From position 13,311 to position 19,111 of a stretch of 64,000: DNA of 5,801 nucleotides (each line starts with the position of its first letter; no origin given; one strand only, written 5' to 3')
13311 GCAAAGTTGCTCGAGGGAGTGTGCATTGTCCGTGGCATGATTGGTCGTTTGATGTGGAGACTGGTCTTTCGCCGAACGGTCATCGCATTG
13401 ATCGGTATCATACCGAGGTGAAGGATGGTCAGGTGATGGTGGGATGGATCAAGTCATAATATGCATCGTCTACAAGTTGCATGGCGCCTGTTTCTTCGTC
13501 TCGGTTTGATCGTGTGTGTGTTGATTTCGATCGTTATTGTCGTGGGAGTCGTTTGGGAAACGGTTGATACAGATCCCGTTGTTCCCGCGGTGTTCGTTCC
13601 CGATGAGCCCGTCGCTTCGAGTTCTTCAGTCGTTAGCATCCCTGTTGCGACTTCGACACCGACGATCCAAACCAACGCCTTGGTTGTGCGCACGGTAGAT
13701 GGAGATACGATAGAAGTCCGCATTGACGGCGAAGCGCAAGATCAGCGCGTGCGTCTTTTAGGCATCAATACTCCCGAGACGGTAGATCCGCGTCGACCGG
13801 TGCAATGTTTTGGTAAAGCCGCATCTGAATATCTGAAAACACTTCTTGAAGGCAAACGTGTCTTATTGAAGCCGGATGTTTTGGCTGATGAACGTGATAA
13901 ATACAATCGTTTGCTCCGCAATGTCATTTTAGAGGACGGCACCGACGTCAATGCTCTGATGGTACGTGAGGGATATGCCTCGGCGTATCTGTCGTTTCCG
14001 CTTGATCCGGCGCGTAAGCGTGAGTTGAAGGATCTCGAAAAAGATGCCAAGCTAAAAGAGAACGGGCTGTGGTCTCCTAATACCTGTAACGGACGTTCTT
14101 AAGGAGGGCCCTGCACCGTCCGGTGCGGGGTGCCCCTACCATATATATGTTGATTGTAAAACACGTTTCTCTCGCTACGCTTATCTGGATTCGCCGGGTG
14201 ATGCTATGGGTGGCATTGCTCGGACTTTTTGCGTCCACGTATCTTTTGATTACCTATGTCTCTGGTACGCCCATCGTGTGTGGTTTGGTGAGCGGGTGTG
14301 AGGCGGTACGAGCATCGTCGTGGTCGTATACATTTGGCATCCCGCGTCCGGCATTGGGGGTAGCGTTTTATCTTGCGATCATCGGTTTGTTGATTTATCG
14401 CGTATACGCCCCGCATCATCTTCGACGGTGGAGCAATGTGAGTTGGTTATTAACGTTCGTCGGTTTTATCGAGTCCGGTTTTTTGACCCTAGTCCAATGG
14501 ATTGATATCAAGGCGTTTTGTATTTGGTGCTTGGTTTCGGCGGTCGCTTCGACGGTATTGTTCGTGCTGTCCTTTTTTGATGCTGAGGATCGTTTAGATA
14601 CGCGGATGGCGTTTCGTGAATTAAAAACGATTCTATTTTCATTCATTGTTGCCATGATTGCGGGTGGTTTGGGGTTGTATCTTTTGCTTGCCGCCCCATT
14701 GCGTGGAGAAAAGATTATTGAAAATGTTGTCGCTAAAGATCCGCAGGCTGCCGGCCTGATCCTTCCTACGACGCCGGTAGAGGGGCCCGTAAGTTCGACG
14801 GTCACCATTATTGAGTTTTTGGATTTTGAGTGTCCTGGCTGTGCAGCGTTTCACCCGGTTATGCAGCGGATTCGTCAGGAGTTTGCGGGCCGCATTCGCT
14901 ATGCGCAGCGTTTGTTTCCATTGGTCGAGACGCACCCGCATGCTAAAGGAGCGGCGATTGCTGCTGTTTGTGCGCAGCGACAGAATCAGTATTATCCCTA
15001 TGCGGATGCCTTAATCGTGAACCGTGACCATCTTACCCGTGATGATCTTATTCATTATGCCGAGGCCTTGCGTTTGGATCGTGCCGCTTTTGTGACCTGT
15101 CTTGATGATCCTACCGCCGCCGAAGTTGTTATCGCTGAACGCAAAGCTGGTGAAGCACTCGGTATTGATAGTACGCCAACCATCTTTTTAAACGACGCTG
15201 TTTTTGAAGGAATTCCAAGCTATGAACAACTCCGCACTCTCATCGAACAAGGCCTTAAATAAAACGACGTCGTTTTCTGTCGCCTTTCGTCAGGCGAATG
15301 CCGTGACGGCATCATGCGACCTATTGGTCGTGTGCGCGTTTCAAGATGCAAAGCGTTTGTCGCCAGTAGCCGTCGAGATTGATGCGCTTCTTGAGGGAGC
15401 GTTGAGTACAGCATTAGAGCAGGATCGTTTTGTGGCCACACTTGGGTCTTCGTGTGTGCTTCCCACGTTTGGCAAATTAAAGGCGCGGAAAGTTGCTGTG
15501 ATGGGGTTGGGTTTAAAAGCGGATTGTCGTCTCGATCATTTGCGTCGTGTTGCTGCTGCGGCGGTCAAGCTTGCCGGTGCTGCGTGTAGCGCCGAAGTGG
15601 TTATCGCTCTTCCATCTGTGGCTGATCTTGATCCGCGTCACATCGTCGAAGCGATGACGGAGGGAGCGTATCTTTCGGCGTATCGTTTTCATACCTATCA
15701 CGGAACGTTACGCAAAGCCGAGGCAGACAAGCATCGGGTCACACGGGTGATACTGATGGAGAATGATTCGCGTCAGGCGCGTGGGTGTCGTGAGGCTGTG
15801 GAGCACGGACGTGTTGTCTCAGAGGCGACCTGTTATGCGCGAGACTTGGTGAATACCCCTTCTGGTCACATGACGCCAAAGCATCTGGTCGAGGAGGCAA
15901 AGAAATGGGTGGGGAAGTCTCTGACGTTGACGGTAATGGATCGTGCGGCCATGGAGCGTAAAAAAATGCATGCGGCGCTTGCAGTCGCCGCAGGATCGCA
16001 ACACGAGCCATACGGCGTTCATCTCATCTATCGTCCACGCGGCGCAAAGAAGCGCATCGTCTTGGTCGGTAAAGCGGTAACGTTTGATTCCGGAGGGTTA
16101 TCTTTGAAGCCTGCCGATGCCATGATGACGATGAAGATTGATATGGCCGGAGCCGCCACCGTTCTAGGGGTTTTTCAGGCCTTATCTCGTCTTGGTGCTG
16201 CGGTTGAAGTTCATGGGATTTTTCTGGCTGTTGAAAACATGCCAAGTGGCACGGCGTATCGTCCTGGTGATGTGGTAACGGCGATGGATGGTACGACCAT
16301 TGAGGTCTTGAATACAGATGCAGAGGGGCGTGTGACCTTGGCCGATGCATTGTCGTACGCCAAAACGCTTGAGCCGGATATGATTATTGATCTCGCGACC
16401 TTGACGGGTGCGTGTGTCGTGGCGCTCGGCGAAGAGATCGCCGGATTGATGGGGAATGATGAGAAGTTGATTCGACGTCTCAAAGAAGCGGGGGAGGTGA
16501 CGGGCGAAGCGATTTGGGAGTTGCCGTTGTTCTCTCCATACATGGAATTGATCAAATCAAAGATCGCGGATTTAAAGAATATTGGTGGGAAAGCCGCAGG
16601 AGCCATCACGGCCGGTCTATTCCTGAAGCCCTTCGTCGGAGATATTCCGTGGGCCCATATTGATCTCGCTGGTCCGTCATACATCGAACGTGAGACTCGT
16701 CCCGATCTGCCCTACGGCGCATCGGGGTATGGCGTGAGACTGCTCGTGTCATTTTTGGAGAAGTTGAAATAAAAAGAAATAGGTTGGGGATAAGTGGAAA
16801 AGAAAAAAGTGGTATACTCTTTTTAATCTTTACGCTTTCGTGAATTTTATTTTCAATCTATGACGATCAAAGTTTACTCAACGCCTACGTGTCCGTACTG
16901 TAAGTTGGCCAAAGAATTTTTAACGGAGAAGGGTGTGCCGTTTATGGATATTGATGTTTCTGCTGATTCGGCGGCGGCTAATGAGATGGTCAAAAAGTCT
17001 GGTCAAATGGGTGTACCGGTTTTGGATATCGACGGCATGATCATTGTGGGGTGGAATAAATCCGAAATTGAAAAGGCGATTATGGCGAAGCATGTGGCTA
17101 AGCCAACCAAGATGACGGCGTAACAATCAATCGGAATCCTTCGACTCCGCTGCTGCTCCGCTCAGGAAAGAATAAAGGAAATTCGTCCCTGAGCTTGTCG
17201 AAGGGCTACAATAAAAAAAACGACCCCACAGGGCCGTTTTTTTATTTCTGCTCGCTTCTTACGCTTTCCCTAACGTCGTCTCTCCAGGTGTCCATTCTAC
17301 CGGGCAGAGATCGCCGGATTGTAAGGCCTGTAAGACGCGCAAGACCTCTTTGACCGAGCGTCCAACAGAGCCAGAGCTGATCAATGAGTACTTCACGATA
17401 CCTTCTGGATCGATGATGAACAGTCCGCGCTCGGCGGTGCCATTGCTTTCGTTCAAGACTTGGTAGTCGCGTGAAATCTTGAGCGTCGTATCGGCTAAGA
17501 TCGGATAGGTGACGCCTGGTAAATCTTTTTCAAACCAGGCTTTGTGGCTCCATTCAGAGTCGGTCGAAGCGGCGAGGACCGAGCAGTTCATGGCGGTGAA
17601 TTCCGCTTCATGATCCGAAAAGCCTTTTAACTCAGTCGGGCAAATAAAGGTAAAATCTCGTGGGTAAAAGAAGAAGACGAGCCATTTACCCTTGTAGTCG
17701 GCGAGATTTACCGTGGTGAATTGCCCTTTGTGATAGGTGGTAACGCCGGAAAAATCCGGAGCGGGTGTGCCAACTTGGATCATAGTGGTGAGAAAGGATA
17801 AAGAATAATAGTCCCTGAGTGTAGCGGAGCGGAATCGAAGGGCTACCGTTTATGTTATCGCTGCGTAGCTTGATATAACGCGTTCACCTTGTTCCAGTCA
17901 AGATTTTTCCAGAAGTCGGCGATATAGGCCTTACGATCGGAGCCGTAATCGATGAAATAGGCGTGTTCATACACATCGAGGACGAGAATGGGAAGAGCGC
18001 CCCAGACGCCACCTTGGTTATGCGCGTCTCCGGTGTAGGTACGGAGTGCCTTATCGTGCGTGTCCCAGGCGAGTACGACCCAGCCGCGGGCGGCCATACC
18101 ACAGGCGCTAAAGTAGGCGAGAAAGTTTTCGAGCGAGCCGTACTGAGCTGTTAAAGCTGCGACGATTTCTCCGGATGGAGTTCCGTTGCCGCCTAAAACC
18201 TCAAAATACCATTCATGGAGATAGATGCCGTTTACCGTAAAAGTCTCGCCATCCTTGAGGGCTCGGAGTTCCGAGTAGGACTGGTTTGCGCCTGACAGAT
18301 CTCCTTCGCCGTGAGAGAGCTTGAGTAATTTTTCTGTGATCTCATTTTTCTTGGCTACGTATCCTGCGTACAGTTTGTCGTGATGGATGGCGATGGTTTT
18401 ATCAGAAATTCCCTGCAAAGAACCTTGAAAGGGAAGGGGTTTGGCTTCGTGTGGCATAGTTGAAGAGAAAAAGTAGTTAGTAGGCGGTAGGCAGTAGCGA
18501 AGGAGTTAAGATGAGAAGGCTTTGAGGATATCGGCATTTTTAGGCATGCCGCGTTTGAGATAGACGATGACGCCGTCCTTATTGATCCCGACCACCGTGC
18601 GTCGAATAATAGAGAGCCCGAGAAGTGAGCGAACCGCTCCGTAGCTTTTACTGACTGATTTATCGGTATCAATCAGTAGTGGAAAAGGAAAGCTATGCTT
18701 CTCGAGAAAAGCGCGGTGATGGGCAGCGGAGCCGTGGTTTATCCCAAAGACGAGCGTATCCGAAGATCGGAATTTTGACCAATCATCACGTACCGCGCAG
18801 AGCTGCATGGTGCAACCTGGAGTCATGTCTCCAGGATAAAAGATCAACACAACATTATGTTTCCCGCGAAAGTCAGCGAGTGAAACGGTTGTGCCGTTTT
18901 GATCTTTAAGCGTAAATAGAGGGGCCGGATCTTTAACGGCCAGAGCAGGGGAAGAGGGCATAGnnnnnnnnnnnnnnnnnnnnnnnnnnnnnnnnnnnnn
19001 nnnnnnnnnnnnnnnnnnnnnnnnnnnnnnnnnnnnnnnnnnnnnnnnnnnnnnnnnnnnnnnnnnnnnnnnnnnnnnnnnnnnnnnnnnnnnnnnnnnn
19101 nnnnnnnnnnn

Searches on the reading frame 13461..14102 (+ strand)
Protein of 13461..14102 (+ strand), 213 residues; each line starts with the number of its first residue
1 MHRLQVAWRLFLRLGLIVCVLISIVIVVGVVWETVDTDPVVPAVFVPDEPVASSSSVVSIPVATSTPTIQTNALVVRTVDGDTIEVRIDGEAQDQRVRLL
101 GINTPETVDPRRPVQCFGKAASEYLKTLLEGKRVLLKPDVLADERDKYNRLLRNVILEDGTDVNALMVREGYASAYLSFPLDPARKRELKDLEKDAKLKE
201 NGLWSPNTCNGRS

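Call 60: search_protein_families(library=pfam, proteins=[window:13461-14102:+])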
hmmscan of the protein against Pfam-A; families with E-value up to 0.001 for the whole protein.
window:13461-14102:+ (213 aa): 1 family
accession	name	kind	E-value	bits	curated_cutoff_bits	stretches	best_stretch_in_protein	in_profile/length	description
PF00565.23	SNase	-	8.7e-24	84.5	21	1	96-205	1-106/107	Staphylococcal nuclease homologue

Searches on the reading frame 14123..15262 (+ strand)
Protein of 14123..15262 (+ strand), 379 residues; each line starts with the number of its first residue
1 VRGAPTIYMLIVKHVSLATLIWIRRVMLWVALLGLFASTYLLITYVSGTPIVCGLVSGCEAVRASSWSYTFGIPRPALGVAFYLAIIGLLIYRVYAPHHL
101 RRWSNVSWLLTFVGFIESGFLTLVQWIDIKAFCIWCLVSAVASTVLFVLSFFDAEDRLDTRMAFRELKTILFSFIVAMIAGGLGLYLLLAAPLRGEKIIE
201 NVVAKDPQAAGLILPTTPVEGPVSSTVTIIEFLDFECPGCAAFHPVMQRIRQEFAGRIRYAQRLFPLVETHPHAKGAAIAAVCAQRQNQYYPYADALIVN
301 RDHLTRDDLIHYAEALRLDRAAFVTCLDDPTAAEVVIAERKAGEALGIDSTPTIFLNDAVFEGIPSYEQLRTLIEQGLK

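Call 60: search_protein_families(library=pfam, proteins=[window:14123-15262:+])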
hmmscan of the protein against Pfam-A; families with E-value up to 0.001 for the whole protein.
window:14123-15262:+ (379 aa): 4 families
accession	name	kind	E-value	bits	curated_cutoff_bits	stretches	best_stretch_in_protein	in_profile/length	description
PF13462.12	Thioredoxin_4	-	5.7e-27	95.4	23.2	1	215-375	3-164/165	Thioredoxin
PF07884.19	VKOR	-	1.3e-22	80.8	27.5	1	26-150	2-133/134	Vitamin K epoxide reductase family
PF01323.26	DSBA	-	1.4e-12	48.2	25.6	1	279-374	94-190/191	DSBA-like thioredoxin domain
PF13098.12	Thioredoxin_2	-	0.00019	22.2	27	1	232-363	12-93/104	Thioredoxin-like domain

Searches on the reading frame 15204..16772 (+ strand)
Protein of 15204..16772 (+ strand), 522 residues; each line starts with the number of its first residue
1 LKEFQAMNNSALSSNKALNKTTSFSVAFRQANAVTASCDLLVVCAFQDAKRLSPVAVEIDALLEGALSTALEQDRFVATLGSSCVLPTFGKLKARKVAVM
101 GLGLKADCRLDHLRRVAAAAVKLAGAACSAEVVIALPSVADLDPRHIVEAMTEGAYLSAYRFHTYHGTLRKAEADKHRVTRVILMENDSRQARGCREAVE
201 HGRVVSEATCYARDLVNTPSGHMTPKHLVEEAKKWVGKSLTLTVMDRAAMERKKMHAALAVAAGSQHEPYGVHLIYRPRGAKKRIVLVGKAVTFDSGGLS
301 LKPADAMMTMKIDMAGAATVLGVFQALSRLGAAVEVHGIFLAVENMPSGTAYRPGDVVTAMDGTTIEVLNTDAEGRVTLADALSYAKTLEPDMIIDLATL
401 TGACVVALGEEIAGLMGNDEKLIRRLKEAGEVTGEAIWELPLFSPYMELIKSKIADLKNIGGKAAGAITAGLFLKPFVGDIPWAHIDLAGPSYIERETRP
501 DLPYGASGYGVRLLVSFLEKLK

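Call 60: search_protein_families(library=pfam, proteins=[window:15204-16772:+])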
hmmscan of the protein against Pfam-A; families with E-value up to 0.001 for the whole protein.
window:15204-16772:+ (522 aa): 2 families
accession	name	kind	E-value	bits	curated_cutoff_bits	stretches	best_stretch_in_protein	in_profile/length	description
PF00883.26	Peptidase_M17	-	5.4e-119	397.5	25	1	211-515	2-310/310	Cytosol aminopeptidase family, catalytic domain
PF02789.23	Peptidase_M17_N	-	6.2e-22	78.3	23.4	1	43-166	2-126/129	Cytosol aminopeptidase family, N-terminal domain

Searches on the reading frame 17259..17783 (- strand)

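Call 60: search_protein_families(library=pfam, proteins=[window:17259-17783:-])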
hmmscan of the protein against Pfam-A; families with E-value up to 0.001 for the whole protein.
window:17259-17783:- (174 aa): 2 families
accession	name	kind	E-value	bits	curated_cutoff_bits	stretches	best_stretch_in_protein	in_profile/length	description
PF00578.27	AhpC-TSA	-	1.9e-38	131.6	26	1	4-132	1-123/124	AhpC/TSA family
PF08534.16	Redoxin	-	4.2e-16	59.5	26.6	1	3-137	1-135/148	Redoxin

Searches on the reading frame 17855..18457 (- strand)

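Call 60: search_protein_families(library=pfam, proteins=[window:17855-18457:-])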
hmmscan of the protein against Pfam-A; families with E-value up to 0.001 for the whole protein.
window:17855-18457:- (200 aa): 2 families
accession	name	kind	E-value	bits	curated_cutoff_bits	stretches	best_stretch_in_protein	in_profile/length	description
PF02777.23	Sod_Fe_C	-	1.1e-25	90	20.9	1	94-193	1-101/102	Iron/manganese superoxide dismutases, C-terminal domain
PF00081.27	Sod_Fe_N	-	5e-06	27.3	27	1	17-88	18-81/82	Iron/manganese superoxide dismutases, alpha-hairpin domain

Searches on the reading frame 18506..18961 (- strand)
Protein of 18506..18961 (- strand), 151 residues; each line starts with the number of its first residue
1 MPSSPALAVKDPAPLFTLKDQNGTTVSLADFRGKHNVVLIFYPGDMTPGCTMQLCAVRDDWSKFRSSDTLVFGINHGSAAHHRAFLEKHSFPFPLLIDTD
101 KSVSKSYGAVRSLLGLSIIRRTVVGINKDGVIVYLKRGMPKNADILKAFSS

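Call 60: search_protein_families(library=pfam, proteins=[window:18506-18961:-])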
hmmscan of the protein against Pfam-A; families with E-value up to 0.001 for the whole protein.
window:18506-18961:- (151 aa): 3 families
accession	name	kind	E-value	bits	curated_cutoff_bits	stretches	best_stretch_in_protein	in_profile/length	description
PF00578.27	AhpC-TSA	-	4.2e-33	114.4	26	1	9-134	1-123/124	AhpC/TSA family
PF08534.16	Redoxin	-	1.1e-23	84.1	26.6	1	9-141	2-137/148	Redoxin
PF13911.12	AhpC-TSA_2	-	0.00066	20.5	27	1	62-115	7-60/114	AhpC/TSA antioxidant enzyme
